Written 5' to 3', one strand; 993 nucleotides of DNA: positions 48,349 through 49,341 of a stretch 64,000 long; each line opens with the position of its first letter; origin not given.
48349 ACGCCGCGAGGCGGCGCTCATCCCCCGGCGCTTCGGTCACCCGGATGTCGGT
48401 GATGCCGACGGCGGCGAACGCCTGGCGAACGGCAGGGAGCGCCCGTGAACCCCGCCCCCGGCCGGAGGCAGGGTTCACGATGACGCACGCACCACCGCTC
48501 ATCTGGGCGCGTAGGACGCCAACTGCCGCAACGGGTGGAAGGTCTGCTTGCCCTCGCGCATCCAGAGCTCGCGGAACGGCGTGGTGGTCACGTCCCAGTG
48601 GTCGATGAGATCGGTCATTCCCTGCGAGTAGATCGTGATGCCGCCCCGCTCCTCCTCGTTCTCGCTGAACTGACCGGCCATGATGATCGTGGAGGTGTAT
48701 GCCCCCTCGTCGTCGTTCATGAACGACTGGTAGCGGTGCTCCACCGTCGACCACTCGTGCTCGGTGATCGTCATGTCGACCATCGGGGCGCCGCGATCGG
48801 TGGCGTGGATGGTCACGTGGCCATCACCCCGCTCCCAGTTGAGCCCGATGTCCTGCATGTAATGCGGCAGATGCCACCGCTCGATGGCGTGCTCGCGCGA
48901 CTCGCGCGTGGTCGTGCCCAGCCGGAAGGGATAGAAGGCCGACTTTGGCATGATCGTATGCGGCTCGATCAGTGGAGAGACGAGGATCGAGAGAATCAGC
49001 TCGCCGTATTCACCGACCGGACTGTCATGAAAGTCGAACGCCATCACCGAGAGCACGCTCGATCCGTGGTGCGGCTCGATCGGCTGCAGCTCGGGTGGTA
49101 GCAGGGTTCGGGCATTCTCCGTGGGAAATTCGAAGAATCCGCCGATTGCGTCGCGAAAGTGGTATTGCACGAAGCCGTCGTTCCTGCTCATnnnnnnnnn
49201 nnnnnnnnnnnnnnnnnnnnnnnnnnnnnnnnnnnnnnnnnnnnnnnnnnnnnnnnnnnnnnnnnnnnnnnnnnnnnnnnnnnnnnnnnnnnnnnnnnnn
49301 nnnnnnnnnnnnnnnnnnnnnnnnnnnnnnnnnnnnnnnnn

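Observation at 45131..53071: Divergent lipid-biosynthesis cluster: SPT-like synthase + reductase + lipid kinase facing acyltransferase + Tam41-like + CDP-alcohol transferase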

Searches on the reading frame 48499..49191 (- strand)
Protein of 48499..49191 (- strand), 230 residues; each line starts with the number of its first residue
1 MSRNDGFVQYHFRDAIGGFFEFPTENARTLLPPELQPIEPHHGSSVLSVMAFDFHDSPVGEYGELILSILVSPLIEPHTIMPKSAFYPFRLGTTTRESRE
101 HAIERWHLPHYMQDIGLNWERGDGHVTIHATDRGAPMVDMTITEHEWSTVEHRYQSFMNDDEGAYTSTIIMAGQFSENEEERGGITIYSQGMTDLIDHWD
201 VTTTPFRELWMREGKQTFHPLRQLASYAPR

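Call 6: search_protein_families(library=pfam, proteins=[window:48499-49191:-], max_evalue=0.01)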
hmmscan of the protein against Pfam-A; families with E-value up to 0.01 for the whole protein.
window:48499-49191:- (230 aa): 1 family
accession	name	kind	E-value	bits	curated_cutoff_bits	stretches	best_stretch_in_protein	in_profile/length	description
PF06314.16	ADC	-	4.2e-06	26.9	29.8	1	13-148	21-145/238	Acetoacetate decarboxylase (ADC)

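Call 7: search_protein_families(library=ncbifam, proteins=[window:48499-49191:-], max_evalue=0.01)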
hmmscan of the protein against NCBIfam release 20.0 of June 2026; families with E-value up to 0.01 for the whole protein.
window:48499-49191:- (230 aa): 0 families

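Call 37: search_solved_structures(query=window:48499-49191:-, max_evalue=10, show_alignments=3)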
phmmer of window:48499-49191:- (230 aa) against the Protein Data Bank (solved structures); distinct sequences matched with E-value up to 10: 0.

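Call 38: find_homologous_proteins(query=window:48499-49191:-, max_evalue=0.001)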
Query window:48499-49191:- (230 aa): 1163 proteins with E <= 0.001 among 1244 candidates; the best 120 are listed.
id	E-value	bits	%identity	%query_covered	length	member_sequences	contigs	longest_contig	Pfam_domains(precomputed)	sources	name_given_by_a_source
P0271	8.1e-148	508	94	100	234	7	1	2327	PF06314.17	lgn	-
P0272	2.7e-131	454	83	100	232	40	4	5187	PF06314.17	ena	-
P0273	6.7e-131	453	84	100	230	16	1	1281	PF06314.17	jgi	jgi:hypothetical protein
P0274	1.1e-130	452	85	99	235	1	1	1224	PF06314.17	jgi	jgi:hypothetical protein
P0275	1.5e-129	449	83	100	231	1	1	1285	PF06314.17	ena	-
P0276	2.6e-129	448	82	100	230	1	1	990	PF06314.17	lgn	-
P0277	5.7e-129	447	84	100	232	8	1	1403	PF06314.17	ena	-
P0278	5.9e-129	447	83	100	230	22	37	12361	PF06314.17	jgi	jgi:hypothetical protein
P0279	1.0e-128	446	83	100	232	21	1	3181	PF06314.17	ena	-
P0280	1.2e-128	446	84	99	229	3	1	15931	PF06314.17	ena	-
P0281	2.2e-128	445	84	98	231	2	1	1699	PF06314.17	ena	-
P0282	2.8e-127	441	81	100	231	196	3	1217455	PF06314.17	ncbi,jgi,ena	jgi:hypothetical protein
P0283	5.4e-127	440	81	100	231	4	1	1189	PF06314.17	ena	-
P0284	1.4e-126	439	83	99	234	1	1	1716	PF06314.17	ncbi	-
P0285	2.4e-126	438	82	100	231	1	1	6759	PF06314.17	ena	-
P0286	1.5e-125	436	83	99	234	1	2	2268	PF06314.17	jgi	jgi:hypothetical protein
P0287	2.1e-125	435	81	100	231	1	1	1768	PF06314.17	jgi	jgi:Acetoacetate decarboxylase (ADC)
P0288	9.7e-125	433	80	99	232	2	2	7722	PF06314.17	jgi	jgi:hypothetical protein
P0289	2.2e-124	432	80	99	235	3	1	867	PF06314.17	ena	-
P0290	4.8e-124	431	80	100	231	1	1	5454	PF06314.17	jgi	jgi:hypothetical protein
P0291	6.0e-124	430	81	97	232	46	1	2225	PF06314.17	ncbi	-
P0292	7.8e-124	430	79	100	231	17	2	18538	PF06314.17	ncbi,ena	ncbi:MAG TPA: hypothetical protein VIQ74_10235 [Gemmatimonadaceae bacterium]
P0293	1.3e-123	429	79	100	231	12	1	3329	PF06314.17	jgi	jgi:hypothetical protein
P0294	1.9e-123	429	79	100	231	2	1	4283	PF06314.17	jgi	jgi:hypothetical protein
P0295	2.9e-123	428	76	100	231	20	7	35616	PF06314.17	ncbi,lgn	-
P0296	3.4e-123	428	81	97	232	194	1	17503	PF06314.17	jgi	jgi:hypothetical protein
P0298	5.0e-123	427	80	100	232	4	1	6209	PF06314.17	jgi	jgi:acetoacetate decarboxylase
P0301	7.8e-123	427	81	99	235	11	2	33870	PF06314.17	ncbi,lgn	-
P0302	1.2e-122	426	78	99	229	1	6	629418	PF06314.17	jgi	jgi:hypothetical protein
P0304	1.6e-122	426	78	100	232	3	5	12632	PF06314.17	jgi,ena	jgi:hypothetical protein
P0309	1.9e-122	425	81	97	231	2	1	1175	PF06314.17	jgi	jgi:hypothetical protein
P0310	3.2e-122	425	78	99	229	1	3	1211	PF06314.17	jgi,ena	jgi:hypothetical protein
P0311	3.3e-122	425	79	100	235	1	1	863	PF06314.17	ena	-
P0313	3.5e-122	424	80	98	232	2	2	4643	PF06314.17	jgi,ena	jgi:hypothetical protein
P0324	5.6e-122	424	81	97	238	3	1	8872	PF06314.17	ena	-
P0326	9.2e-122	423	77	99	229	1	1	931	PF06314.17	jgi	jgi:hypothetical protein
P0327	1.1e-121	423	77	99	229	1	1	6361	PF06314.17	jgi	jgi:hypothetical protein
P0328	1.1e-121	423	77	99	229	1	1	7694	PF06314.17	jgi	jgi:hypothetical protein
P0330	1.7e-121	422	81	97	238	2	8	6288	PF06314.17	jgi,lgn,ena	jgi:hypothetical protein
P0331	1.9e-121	422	81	97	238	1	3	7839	PF06314.17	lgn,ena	-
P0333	2.4e-121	422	77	100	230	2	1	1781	PF06314.17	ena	-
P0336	2.9e-121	421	77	99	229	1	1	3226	PF06314.17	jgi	jgi:hypothetical protein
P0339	6.4e-121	420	77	99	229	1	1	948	PF06314.17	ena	-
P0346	1.6e-120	419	79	100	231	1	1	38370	PF06314.17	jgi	jgi:hypothetical protein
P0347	2.6e-120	418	76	99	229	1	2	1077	PF06314.17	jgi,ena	jgi:hypothetical protein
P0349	3.3e-120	418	80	97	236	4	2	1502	PF06314.17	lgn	-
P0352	1.1e-119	416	79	100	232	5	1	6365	PF06314.17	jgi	jgi:hypothetical protein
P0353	1.3e-119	416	77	97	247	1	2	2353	PF06314.17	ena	-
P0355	1.4e-119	416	77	100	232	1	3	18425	PF06314.17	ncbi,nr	ncbi:MAG: acetoacetate decarboxylase family protein [Gemmatimonadota bacterium]|nr:acetoacetate deca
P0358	6.8e-119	414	76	100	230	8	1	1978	PF06314.17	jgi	jgi:hypothetical protein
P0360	6.3e-118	411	77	98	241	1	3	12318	PF06314.17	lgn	-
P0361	6.8e-118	410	76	100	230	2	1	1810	PF06314.17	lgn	-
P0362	3.3e-117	408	75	100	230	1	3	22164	PF06314.17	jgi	jgi:hypothetical protein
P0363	7.8e-116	404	75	97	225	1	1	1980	PF06314.17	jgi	jgi:hypothetical protein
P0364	2.4e-115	402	75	97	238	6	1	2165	PF06314.17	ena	-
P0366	4.6e-109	382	72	100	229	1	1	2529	PF06314.17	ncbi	-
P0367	3.4e-108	379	72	98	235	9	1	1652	PF06314.17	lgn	-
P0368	1.0e-107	377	72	98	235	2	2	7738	PF06314.17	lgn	-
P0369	3.1e-107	376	68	98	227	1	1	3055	PF06314.17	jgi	jgi:hypothetical protein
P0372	1.4e-100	354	68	97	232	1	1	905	PF06314.17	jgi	jgi:hypothetical protein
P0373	1.7e-99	350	67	97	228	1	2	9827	PF06314.17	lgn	-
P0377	4.4e-97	342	66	97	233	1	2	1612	PF06314.17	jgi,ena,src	-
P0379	1.6e-96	340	67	97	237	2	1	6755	PF06314.17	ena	-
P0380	1.7e-96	340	66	99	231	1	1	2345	PF06314.17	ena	-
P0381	2.8e-96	340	66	95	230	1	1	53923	PF06314.17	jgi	jgi:hypothetical protein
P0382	4.3e-96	339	65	99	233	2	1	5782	PF06314.17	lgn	-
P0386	4.7e-94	332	65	99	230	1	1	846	PF06314.17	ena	-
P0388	7.0e-94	332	66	97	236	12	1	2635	PF06314.17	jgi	jgi:hypothetical protein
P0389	7.2e-94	332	65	96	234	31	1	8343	PF06314.17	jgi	jgi:hypothetical protein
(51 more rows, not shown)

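Call 41: search_solved_structures(query=A2, max_evalue=10, show_alignments=2)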
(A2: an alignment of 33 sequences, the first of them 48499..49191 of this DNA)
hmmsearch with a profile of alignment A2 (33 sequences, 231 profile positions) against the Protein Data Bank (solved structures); distinct sequences matched with E-value up to 10: 1.
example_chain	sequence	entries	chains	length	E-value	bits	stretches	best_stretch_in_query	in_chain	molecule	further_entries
8q57_A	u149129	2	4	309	0.92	12.1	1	6-64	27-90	Tagatose-1,6-bisphosphate aldolase kbaY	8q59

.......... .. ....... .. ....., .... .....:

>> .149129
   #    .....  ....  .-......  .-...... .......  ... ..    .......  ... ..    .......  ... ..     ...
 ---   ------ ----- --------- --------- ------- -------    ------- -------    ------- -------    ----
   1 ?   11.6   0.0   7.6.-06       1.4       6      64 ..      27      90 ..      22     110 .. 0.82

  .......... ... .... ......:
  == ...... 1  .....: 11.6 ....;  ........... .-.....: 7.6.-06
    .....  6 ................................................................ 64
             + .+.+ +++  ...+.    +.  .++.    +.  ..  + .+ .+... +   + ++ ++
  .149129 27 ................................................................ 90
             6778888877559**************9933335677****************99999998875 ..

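Call 48: predict_structure(alignment_id=A2)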
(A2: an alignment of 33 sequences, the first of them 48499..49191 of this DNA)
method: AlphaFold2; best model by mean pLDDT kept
length: 230 residues; sequences in the alignment: 33
mean_pLDDT: 90.9   pTM: 0.89
mean pLDDT of the five models: 90.9, 87.0, 85.9, 62.5, 60.8
residues with pLDDT >= 90: 176; 70-90: 37; 50-70: 13; < 50: 4
segments of 3 or more residues with pLDDT < 50: 1-4
pLDDT, mean of each block of 10 residues (from residue 1): 66 95 91 92 93 98 98 90 95 98 94 97 95 95 93 96 94 87 87 79 78 97 82
secondary structure, 60 per line:
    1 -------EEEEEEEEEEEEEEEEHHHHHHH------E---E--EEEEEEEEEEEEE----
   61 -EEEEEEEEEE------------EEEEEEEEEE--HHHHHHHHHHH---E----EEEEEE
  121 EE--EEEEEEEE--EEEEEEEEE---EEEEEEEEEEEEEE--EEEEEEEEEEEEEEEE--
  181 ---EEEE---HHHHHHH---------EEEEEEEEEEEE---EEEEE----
elements in order: E8-23 H24-30 E44-56 E62-71 E84-93 H96-106 E115-122 E125-132 E135-143 E147-160 E163-178 E184-187 H191-197 E207-218 E222-226

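Call 51: fold_search(model_id=the predicted structure, library=pdb)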
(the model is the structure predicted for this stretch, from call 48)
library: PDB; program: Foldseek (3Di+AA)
matches with E <= 10: 753; with E <= 0.001: 24
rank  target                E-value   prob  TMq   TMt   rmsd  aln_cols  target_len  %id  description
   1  3c8w_B                8.6e-11  1.00  0.68  0.64   4.2       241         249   11  Crystal structure of acetoacetate decarboxylase (ADC) (YP_094708.1) from Legionella pneumophila subsp. pneumophila str (released 2008-02-26)
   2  5upb_C                1.2e-10  1.00  0.57  0.53   6.7       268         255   10  Swit_4259, an Acetoacetate Decarboxylase-like Enzyme from Sphingomonas wittichii RW1 (released 2017-06-07)
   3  5upb_D                1.3e-10  1.00  0.56  0.52   6.2       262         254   10  Swit_4259, an Acetoacetate Decarboxylase-like Enzyme from Sphingomonas wittichii RW1 (released 2017-06-07)
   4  6eej_A                1.5e-10  1.00  0.64  0.57   5.5       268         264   10  Streptomyces bingchenggensis Aldolase-Dehydratase in covalent complex with dienone product. (released 2019-08-14)
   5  4jmc_A                1.6e-10  1.00  0.65  0.59   4.6       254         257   13  Enduracididine biosynthesis enzyme MppR complexed with pyruvate (released 2013-07-03)
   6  5upb_A                1.6e-10  1.00  0.58  0.53   6.1       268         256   11  Swit_4259, an Acetoacetate Decarboxylase-like Enzyme from Sphingomonas wittichii RW1 (released 2017-06-07)
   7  3bgt_A                1.7e-10  1.00  0.68  0.64   4.5       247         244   12  Structural Studies of Acetoacetate Decarboxylase (released 2008-12-23)
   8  4zbo_A                2.4e-10  1.00  0.64  0.57   5.3       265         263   10  Streptomyces bingchenggensis acetoacetate decarboxylase in non-covalent complex with potassium formate (released 2015-06-17)
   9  3c8w_A                2.8e-10  1.00  0.71  0.66   4.0       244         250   11  Crystal structure of acetoacetate decarboxylase (ADC) (YP_094708.1) from Legionella pneumophila subsp. pneumophila str (released 2008-02-26)
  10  4zbt_B                3.3e-10  1.00  0.59  0.54   5.7       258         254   10  Streptomyces bingchenggensis aldolase-dehydratase in Schiff base complex with pyruvate (released 2015-06-17)
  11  3bh2_A                3.9e-10  1.00  0.69  0.66   4.6       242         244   12  Structural Studies of Acetoacetate Decarboxylase (released 2008-12-23)
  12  4jm3_A                4.6e-10  1.00  0.65  0.59   4.6       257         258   12  Enduracididine Biosynthesis Enzyme MppR with HEPES Buffer Bound (released 2013-07-03)
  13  4jmc_B                6.0e-10  1.00  0.64  0.58   4.7       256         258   13  Enduracididine biosynthesis enzyme MppR complexed with pyruvate (released 2013-07-03)
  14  4jmd_B                6.0e-10  1.00  0.63  0.56   5.5       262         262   13  Enduracididine biosynthesis enzyme MppR complexed with the condensation product of pyruvate and imidazole 4-carboxalde (released 2013-07-03)
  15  4jm3_B                6.3e-10  1.00  0.65  0.58   4.6       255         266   12  Enduracididine Biosynthesis Enzyme MppR with HEPES Buffer Bound (released 2013-07-03)
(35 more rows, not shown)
